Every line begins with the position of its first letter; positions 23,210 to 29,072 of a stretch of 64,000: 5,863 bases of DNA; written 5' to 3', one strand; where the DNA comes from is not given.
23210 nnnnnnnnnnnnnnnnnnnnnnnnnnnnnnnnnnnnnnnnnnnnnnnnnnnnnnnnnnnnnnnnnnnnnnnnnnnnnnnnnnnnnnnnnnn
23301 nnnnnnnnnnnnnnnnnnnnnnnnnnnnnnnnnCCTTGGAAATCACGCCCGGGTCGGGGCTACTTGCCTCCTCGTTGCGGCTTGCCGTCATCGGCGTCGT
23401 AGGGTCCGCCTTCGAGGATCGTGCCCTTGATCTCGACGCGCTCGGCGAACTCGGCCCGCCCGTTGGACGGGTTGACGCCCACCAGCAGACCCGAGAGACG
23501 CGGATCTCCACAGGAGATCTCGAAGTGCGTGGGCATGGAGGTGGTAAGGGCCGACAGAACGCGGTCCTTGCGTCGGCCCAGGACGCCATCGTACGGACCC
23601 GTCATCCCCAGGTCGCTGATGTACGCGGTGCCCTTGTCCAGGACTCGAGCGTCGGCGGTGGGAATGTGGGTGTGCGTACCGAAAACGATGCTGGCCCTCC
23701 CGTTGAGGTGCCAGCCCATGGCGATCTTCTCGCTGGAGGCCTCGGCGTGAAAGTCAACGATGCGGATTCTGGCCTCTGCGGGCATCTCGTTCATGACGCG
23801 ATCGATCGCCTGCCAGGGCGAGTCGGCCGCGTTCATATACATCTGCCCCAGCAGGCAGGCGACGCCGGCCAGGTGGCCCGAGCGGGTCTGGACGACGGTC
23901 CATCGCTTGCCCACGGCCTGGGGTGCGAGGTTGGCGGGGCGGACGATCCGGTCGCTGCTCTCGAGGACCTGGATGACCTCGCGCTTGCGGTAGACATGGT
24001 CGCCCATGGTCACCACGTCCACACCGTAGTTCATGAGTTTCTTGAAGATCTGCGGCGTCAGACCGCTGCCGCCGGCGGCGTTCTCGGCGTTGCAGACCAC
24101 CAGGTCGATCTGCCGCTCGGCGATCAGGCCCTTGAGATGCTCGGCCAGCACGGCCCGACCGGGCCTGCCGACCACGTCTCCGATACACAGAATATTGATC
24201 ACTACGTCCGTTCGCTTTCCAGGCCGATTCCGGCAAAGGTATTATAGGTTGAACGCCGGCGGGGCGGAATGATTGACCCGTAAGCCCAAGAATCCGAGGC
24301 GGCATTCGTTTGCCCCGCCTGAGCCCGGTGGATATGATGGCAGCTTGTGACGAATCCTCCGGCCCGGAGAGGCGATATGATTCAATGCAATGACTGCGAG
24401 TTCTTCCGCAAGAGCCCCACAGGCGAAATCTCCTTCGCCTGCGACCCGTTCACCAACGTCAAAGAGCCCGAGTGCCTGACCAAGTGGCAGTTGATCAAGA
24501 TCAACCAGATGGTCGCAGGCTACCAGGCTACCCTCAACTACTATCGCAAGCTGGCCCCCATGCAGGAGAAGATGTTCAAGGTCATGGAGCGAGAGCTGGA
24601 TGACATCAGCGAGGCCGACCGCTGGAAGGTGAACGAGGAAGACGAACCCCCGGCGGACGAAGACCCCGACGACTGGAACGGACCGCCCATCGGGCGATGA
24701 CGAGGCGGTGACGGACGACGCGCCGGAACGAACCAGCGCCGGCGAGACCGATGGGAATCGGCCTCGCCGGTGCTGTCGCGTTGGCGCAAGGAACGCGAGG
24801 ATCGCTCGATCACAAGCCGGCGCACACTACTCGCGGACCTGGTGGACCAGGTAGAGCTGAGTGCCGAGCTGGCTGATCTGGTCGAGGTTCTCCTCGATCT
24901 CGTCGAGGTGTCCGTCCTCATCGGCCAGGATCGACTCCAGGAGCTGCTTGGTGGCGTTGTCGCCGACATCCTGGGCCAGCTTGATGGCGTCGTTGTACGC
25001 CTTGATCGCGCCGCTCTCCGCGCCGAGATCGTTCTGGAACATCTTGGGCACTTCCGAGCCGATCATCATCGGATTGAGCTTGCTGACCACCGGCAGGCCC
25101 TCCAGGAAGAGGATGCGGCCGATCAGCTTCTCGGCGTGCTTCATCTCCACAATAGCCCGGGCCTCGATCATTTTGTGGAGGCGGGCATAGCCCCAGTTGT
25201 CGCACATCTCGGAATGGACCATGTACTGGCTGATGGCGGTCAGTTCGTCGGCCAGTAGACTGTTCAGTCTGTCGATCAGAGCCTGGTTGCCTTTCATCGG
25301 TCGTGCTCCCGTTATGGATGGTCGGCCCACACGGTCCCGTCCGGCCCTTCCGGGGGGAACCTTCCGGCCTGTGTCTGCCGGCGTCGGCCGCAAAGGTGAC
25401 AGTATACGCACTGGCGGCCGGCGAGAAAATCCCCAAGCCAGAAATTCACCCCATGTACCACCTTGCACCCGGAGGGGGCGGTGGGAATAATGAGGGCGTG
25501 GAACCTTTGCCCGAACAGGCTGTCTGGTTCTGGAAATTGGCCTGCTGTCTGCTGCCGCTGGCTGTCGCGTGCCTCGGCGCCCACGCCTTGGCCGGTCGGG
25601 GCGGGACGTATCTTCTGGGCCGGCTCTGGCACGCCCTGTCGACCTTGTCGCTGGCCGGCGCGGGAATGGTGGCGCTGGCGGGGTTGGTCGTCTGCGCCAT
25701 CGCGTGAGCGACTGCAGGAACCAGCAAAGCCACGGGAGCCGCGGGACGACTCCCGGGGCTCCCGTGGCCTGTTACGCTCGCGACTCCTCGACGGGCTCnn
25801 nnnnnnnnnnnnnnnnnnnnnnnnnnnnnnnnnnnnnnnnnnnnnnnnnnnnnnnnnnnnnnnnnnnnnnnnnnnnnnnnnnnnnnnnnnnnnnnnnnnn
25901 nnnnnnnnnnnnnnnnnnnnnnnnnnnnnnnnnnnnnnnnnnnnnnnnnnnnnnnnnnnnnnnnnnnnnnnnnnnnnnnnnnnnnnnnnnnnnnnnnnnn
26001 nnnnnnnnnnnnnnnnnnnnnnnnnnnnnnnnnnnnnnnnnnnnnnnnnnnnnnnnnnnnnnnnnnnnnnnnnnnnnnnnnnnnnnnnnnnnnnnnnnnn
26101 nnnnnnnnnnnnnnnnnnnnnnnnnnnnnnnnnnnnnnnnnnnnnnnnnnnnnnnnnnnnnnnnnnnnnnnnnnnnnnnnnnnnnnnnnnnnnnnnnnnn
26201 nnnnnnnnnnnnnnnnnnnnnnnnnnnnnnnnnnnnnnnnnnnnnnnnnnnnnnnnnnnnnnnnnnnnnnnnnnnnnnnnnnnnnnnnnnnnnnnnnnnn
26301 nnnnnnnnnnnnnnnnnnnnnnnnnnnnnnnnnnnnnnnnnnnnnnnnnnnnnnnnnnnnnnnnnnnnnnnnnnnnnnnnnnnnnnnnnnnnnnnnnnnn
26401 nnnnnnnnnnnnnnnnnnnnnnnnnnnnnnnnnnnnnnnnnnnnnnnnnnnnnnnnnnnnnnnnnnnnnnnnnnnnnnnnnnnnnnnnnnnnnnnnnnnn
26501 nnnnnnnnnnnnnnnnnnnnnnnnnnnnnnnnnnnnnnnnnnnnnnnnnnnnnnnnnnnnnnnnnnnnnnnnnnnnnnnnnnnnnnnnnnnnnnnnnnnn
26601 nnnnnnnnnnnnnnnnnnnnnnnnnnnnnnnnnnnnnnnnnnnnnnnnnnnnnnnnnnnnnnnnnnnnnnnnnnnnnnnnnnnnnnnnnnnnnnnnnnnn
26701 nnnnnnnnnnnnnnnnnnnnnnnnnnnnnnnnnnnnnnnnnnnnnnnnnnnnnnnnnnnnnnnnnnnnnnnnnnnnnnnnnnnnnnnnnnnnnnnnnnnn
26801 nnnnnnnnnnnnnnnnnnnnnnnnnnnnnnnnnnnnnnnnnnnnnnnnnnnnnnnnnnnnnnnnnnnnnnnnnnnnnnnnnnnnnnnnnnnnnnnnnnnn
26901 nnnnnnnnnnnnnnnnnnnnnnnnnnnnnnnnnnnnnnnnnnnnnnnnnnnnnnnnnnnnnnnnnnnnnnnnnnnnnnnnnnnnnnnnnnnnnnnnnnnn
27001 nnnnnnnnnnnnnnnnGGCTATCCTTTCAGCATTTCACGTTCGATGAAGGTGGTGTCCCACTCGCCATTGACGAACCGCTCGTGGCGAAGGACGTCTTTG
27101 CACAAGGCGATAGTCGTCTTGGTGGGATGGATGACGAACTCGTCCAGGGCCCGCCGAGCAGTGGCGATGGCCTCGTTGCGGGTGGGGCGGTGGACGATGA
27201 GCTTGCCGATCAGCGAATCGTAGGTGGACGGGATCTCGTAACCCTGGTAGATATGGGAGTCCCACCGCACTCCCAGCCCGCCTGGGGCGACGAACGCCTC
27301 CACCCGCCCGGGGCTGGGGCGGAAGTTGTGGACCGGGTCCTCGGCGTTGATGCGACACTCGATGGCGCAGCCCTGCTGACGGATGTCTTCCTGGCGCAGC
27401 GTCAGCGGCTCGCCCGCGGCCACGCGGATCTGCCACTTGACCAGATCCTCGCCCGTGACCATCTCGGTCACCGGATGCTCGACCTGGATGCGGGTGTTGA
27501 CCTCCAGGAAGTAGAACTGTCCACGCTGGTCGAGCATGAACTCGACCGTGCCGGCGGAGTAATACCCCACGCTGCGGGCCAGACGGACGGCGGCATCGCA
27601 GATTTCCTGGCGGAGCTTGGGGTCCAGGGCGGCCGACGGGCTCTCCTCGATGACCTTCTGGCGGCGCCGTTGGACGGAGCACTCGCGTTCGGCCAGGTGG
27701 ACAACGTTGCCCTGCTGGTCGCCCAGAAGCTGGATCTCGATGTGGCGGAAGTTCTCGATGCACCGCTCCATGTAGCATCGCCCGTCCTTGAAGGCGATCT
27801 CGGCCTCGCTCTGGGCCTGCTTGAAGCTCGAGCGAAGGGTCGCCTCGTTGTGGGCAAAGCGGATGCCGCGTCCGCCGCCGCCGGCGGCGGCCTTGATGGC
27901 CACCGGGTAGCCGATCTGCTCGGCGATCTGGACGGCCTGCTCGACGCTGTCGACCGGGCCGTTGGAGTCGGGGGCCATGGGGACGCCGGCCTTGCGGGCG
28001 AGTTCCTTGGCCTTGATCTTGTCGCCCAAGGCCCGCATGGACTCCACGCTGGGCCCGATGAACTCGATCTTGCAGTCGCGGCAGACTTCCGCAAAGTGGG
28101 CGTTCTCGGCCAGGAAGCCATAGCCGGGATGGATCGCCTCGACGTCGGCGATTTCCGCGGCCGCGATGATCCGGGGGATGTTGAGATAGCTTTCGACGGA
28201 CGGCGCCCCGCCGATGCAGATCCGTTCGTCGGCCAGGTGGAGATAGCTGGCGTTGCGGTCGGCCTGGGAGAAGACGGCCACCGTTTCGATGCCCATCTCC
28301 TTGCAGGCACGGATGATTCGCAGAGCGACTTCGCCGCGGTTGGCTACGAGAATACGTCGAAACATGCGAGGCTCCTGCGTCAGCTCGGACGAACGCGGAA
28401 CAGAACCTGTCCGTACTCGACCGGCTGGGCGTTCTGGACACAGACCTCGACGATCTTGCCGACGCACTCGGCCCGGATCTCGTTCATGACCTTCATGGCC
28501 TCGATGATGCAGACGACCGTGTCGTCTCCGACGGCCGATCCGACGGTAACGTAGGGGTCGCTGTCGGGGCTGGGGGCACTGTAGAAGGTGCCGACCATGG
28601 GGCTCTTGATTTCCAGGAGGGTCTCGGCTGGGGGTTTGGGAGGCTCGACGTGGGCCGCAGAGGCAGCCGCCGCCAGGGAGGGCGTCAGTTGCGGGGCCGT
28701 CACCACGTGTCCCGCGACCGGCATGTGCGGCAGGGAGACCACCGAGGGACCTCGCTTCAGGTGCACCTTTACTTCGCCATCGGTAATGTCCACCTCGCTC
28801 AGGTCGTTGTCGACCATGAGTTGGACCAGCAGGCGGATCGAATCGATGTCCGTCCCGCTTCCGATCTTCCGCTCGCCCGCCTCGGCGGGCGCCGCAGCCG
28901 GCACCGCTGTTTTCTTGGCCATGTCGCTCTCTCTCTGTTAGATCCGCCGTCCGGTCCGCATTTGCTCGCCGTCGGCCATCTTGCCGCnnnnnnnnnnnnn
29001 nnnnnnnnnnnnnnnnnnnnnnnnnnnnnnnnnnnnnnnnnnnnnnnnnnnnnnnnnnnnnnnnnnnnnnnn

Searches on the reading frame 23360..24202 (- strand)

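Call 55: search_protein_families(library=pfam, proteins=[window:23360-24202:-], max_evalue=0.00001)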
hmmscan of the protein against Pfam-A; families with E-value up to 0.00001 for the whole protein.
window:23360-24202:- (280 aa): 2 families
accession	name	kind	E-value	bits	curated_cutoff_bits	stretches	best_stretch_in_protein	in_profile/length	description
PF13277.11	YmdB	-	4.2e-94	315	27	1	5-256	1-253/253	YmdB-like protein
PF00149.33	Metallophos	-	1.2e-06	29.5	21.5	1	3-181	2-191/191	Calcineurin-like phosphoesterase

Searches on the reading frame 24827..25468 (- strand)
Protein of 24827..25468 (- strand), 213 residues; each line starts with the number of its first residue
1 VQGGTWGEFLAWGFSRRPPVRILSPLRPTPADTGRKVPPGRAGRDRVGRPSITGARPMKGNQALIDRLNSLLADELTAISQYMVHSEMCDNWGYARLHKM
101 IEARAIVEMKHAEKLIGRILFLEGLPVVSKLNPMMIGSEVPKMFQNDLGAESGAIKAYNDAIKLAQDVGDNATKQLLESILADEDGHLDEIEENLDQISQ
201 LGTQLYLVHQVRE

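Call 55: search_protein_families(library=pfam, proteins=[window:24827-25468:-], max_evalue=0.00001)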
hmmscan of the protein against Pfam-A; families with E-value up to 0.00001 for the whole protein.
window:24827-25468:- (213 aa): 1 family
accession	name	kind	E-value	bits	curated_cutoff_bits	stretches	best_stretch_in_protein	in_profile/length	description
PF00210.30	Ferritin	-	3.4e-36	124.7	24.5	1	65-200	1-141/142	Ferritin-like domain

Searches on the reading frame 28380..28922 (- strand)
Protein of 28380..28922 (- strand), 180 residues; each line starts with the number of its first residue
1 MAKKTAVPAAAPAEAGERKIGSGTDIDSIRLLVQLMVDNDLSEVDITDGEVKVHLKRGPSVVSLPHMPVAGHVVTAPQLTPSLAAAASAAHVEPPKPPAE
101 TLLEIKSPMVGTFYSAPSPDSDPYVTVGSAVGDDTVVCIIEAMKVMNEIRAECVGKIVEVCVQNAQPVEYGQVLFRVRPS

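Call 55: search_protein_families(library=pfam, proteins=[window:28380-28922:-], max_evalue=0.00001)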
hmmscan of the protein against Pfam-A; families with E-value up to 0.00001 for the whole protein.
window:28380-28922:- (180 aa): 1 family
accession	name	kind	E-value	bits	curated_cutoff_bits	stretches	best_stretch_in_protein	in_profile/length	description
PF00364.28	Biotin_lipoyl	-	7.2e-19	67.8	22.1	1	104-176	2-72/73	Biotin-requiring enzyme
